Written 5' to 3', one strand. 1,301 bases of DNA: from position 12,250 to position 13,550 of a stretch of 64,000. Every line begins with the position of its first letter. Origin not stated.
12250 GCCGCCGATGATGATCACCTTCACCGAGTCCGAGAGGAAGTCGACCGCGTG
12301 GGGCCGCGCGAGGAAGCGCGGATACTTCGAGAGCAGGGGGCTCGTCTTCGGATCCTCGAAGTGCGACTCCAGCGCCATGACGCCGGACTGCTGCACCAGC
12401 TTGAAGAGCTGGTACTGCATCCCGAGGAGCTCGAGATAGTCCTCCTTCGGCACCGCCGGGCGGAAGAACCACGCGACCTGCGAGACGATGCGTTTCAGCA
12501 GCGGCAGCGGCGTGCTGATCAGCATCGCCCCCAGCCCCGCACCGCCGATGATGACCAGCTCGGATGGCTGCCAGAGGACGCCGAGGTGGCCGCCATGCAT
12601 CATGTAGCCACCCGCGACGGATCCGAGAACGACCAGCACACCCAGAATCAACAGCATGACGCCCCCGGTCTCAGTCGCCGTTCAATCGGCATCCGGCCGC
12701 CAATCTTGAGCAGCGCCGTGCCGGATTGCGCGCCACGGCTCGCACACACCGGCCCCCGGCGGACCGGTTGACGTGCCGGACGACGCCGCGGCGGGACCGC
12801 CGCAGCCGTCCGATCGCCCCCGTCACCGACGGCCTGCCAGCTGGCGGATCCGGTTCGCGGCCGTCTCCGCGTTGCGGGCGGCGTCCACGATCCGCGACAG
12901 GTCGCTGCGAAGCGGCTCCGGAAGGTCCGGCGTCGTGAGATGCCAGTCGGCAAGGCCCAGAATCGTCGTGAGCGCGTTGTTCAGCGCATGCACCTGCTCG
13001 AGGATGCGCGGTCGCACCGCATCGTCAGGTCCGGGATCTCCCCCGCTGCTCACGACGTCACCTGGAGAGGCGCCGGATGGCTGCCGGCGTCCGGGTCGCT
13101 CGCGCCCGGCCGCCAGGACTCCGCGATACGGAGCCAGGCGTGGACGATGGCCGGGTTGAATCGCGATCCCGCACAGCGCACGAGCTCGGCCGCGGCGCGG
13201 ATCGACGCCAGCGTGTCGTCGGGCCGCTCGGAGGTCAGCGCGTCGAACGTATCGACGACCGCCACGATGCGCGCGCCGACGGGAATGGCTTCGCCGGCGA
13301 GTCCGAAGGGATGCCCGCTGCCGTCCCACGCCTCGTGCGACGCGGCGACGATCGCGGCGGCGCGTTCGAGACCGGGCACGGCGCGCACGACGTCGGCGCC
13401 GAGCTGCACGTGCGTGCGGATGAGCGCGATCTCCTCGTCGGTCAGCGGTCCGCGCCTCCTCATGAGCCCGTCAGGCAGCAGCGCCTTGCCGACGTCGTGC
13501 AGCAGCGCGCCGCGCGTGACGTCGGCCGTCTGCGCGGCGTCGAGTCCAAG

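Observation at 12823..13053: DHp-only mini histidine-kinase ORF translationally coupled to the HD-GYP response regulator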

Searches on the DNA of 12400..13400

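Call 66: search_rna_families(source=window, start=12400, end=13400, threshold=evalue, max_evalue=1)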
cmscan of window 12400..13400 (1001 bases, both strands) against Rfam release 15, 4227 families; matches with E-value up to 1: 0.
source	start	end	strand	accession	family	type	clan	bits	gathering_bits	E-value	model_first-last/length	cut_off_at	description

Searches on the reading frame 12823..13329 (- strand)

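Call 5: search_protein_families(library=pfam, proteins=[window:12823-13329:-], max_evalue=10)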
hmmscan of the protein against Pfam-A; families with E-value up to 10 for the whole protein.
window:12823-13329:- (168 aa): 1 family
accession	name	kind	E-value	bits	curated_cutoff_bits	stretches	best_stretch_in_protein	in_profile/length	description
PF00512.31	HisKA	-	0.0004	20.8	26.9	1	114-165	11-61/66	His Kinase A (phospho-acceptor) domain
